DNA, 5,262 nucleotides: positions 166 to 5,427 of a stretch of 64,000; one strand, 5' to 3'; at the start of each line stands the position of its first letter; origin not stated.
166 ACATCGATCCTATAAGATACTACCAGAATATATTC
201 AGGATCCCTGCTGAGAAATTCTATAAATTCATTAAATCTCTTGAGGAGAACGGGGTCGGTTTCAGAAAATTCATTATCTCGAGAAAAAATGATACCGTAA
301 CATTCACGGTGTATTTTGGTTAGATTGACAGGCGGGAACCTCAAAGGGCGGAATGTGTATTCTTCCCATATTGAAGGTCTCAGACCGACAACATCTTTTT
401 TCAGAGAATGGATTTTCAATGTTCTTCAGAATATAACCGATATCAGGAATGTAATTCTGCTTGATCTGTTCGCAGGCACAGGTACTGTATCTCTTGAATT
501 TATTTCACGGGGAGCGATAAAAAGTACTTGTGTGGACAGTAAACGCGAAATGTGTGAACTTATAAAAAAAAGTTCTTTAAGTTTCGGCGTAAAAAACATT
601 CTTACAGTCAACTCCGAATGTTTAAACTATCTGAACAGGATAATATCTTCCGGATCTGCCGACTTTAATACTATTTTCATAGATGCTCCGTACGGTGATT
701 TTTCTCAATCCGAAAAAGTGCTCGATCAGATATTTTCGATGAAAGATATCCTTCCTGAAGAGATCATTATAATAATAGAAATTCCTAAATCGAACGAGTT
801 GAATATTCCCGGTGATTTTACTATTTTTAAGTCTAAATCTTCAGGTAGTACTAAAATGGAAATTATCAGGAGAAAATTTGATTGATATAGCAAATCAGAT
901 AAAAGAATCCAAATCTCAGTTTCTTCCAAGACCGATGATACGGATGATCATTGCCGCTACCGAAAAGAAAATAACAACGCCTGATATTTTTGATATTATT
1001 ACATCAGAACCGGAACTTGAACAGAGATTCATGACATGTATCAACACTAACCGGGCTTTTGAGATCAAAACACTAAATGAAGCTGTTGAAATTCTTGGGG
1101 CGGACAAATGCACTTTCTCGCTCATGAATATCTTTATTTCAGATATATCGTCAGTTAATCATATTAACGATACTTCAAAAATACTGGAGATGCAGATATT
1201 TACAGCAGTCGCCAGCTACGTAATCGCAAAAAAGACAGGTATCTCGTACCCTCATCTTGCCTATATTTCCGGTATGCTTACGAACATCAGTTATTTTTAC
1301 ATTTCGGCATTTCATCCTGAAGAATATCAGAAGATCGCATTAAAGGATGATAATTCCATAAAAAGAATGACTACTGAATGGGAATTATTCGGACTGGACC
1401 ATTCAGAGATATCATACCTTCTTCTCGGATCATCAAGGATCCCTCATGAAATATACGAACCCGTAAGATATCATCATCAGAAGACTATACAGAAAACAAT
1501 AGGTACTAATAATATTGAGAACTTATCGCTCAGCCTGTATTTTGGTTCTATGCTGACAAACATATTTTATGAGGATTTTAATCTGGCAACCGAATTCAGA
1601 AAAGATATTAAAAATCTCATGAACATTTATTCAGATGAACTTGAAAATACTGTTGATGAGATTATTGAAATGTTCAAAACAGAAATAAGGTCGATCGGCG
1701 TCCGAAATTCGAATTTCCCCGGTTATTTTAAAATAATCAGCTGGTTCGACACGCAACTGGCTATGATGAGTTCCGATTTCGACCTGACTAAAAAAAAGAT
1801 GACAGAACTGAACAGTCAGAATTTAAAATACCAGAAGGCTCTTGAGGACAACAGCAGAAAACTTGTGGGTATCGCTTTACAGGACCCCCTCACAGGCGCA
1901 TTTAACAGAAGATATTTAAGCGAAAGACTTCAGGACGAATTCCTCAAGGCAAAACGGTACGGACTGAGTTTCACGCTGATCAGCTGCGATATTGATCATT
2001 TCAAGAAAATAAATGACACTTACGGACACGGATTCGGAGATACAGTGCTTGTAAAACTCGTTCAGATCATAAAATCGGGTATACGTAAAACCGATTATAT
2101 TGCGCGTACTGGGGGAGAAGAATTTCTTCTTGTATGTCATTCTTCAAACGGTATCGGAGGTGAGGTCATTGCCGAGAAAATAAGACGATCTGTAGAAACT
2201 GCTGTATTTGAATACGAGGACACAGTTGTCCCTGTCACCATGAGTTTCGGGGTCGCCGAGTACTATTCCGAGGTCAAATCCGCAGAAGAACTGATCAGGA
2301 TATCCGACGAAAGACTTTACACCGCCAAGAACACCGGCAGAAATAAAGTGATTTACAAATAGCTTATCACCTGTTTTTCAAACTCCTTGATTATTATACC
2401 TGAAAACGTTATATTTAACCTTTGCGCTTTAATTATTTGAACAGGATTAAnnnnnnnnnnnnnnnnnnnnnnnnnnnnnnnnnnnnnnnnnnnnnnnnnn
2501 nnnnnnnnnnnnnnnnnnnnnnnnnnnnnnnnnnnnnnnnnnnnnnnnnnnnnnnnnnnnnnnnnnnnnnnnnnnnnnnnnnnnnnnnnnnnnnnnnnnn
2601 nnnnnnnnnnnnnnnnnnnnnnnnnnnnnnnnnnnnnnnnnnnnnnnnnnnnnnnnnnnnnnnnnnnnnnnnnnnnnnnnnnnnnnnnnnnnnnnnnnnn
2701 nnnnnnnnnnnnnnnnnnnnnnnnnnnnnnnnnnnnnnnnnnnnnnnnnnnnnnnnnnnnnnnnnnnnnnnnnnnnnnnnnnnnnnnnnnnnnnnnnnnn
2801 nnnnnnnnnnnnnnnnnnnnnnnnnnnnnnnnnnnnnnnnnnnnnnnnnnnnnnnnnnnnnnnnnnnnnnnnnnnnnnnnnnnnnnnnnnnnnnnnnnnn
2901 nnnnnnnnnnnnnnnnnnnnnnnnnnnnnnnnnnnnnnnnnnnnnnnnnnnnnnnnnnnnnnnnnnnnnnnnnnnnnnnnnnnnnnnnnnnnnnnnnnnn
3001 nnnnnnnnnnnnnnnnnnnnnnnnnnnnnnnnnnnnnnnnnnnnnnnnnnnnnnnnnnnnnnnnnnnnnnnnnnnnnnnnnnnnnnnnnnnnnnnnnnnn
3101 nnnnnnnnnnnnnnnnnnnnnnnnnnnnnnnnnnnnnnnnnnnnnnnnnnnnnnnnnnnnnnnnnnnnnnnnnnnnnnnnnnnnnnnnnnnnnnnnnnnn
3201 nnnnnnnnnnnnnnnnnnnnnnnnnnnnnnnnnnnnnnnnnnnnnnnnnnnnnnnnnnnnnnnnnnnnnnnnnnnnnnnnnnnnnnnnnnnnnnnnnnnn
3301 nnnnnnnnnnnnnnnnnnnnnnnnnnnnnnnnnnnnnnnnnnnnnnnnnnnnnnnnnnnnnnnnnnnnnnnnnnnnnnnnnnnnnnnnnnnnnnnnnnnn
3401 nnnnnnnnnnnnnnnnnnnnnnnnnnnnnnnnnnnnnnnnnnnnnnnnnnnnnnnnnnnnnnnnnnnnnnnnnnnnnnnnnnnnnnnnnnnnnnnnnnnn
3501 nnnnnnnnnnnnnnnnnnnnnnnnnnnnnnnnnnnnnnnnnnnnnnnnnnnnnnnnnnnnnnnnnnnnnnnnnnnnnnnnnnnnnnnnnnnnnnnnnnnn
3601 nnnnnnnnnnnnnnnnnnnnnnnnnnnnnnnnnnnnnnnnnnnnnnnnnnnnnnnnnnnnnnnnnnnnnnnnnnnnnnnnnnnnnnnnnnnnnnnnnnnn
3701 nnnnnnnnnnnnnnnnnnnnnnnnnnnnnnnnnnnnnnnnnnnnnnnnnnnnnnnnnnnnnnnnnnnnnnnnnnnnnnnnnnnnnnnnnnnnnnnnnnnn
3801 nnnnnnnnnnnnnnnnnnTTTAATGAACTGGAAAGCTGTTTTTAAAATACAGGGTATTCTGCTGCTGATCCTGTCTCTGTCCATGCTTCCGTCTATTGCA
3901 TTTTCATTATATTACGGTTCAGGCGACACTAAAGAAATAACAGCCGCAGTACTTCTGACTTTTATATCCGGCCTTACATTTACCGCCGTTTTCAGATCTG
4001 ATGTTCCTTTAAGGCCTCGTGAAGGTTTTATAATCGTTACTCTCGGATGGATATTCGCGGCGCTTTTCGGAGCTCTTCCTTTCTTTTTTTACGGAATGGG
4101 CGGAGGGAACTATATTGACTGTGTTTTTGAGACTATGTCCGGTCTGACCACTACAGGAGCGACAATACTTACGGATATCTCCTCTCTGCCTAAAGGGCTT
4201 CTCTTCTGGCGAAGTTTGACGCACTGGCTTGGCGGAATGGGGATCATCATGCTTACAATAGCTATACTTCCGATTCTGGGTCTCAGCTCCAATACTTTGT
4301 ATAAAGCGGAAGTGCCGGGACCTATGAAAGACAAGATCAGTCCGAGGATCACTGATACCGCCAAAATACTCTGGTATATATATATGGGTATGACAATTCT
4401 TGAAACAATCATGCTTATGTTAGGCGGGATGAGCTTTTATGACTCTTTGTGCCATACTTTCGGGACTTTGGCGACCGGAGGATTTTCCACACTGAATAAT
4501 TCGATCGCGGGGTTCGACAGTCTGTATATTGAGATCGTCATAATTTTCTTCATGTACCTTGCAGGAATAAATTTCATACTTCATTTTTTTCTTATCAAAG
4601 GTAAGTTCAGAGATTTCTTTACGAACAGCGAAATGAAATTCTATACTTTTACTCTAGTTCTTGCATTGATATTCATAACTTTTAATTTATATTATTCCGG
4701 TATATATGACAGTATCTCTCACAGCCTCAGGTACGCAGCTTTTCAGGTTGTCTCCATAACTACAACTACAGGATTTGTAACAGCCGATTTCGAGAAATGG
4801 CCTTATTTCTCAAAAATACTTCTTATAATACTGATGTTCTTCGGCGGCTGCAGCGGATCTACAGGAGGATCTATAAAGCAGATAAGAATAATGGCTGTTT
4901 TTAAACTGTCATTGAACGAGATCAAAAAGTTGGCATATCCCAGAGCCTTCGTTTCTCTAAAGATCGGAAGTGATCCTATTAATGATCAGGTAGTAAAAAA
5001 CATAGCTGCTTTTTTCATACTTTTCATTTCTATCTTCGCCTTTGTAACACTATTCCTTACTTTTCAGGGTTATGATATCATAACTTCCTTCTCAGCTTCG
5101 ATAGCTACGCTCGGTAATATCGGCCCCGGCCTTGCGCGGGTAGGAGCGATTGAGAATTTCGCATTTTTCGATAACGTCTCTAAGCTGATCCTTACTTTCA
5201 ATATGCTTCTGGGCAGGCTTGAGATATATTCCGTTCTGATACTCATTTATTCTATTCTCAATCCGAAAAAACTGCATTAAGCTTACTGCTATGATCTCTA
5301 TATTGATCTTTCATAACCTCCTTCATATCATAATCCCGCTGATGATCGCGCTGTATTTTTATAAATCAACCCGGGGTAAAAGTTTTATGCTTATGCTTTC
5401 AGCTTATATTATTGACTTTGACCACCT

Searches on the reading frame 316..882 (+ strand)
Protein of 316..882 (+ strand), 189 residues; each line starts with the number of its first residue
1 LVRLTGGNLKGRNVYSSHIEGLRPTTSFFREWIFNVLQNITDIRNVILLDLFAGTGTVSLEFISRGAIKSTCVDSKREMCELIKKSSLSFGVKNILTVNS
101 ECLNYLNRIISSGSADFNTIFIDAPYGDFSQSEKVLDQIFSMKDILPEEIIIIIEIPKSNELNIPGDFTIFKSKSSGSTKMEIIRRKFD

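Call 61: search_protein_families(library=pfam, alignment_id=A5, max_evalue=1e-8)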
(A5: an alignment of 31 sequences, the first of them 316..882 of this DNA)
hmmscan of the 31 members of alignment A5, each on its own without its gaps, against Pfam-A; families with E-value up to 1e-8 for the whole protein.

A. member 1, window:316-882:+ (189 aa): 1 family
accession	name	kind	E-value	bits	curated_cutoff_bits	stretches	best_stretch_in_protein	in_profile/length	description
PF03602.21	Cons_hypoth95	-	1.1e-32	113.6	24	1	2-183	1-180/182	Conserved hypothetical protein 95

B. families by the number of members that match (of 31 scanned): 42 families (the first 25 are shown)
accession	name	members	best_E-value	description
PF07603.17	Lcl_C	2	6.1e-44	Lcl C-terminal domain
PF13421.11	Band_7_1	1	3e-98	SPFH domain-Band 7 family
PF01116.26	F_bP_aldolase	1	3.5e-98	Fructose-bisphosphate aldolase class-II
PF00750.26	tRNA-synt_1d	1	6.2e-95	tRNA synthetases class I (R), catalytic domain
PF01699.29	Na_Ca_ex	1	2.8e-70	Sodium/calcium exchanger protein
PF01765.24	RRF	1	1.2e-59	Ribosome recycling factor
PF00999.27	Na_H_Exchanger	1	3.9e-49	Sodium/hydrogen exchanger, transmembrane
PF03458.18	Gly_transporter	1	4.1e-49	Glycine transporter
PF00069.31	Pkinase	1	4.2e-45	Protein kinase domain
PF07244.20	POTRA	1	7.5e-43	Surface antigen variable number repeat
PF00990.26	GGDEF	1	2.9e-42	Diguanylate cyclase, GGDEF domain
PF04357.19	TamB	1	2.6e-39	TamB, inner membrane protein subunit of TAM complex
PF01103.29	Omp85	1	3.9e-37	Omp85 superfamily domain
PF02254.24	TrkA_N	1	6.9e-37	TrkA-N domain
PF13679.12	Methyltransf_32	1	2.2e-34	Methyltransferase domain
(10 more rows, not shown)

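Call 89: search_protein_families(library=padloc, alignment_id=A5, max_evalue=0.000001)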
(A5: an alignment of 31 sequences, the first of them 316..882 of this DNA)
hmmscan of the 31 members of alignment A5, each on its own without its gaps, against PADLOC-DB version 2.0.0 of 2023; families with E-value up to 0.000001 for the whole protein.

A. member 1, window:316-882:+ (189 aa): 1 family
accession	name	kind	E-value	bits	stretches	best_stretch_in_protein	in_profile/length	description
PDLC04134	mad2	-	1.2e-11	42.2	1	21-160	271-400/492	mads_2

B. families by the number of members that match (of 31 scanned): 39 families (the first 25 are shown)
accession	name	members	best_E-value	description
PDLC04134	mad2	3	1.4e-15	mads_2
PDLC04789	PDC-S01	1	4e-97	-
PDLC04790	PDC-S01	1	4.2e-58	-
PDLC04787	PDC-S01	1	1.6e-53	-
PDLC04138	mad6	1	2e-51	mads_6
PDLC04042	PD-T4-6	1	1.9e-39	-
PDLC04047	PD-T4-6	1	8.3e-39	-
PDLC04053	PD-T4-6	1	2.2e-38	-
PDLC04060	PD-T4-6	1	3.1e-38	-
PDLC04054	PD-T4-6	1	4.3e-35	-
PDLC04061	PD-T4-6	1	1.2e-32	-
PDLC04048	PD-T4-6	1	4.5e-30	-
PDLC03920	MkoA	1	7.3e-30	-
PDLC04057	PD-T4-6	1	8.4e-30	-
PDLC04055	PD-T4-6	1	2.5e-28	-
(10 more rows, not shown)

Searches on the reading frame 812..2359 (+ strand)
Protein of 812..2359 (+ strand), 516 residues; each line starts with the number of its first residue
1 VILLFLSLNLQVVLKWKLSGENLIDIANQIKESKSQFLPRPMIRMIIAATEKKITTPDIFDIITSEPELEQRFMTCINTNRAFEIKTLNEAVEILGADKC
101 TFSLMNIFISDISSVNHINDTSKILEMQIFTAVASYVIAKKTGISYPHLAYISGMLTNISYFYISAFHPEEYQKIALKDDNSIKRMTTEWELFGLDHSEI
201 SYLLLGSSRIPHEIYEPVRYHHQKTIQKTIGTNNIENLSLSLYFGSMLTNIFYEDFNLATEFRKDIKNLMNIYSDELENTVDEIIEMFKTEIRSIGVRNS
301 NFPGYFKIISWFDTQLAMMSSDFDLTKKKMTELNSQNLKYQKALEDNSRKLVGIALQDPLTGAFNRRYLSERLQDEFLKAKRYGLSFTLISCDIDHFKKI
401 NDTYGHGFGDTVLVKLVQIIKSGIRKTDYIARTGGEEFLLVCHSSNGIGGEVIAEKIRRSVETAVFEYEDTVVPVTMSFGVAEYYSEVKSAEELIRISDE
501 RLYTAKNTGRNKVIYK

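Call 18: search_protein_families(library=pfam, proteins=[window:812-2359:+], max_evalue=0.001)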
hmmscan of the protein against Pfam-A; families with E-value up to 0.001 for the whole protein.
window:812-2359:+ (516 aa): 2 families
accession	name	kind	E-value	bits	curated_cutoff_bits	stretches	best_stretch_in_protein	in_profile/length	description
PF00990.26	GGDEF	-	2.9e-42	144.6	23.8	1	355-512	1-161/161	Diguanylate cyclase, GGDEF domain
PF08668.18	HDOD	-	7e-22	78.3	22.9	1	38-223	4-195/196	HDOD domain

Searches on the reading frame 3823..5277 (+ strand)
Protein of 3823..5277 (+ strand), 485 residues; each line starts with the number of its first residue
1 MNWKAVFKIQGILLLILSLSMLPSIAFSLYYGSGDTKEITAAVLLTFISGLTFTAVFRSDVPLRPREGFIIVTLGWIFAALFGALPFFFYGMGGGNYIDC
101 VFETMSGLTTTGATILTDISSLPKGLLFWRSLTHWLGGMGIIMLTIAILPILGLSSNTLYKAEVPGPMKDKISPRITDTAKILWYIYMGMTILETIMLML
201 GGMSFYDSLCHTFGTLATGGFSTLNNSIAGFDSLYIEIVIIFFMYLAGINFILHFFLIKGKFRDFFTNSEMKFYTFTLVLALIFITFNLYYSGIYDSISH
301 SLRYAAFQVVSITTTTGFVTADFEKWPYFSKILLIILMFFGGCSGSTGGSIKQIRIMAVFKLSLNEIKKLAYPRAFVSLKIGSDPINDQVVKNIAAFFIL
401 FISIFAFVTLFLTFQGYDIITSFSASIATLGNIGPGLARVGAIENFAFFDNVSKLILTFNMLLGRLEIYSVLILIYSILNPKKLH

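Call 18: search_protein_families(library=pfam, proteins=[window:3823-5277:+], max_evalue=0.001)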
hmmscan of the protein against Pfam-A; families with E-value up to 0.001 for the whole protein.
window:3823-5277:+ (485 aa): 1 family
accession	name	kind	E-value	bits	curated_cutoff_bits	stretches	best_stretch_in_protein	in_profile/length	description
PF02386.22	TrkH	-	1.1e-71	242.3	27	1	55-476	21-491/502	Cation transport protein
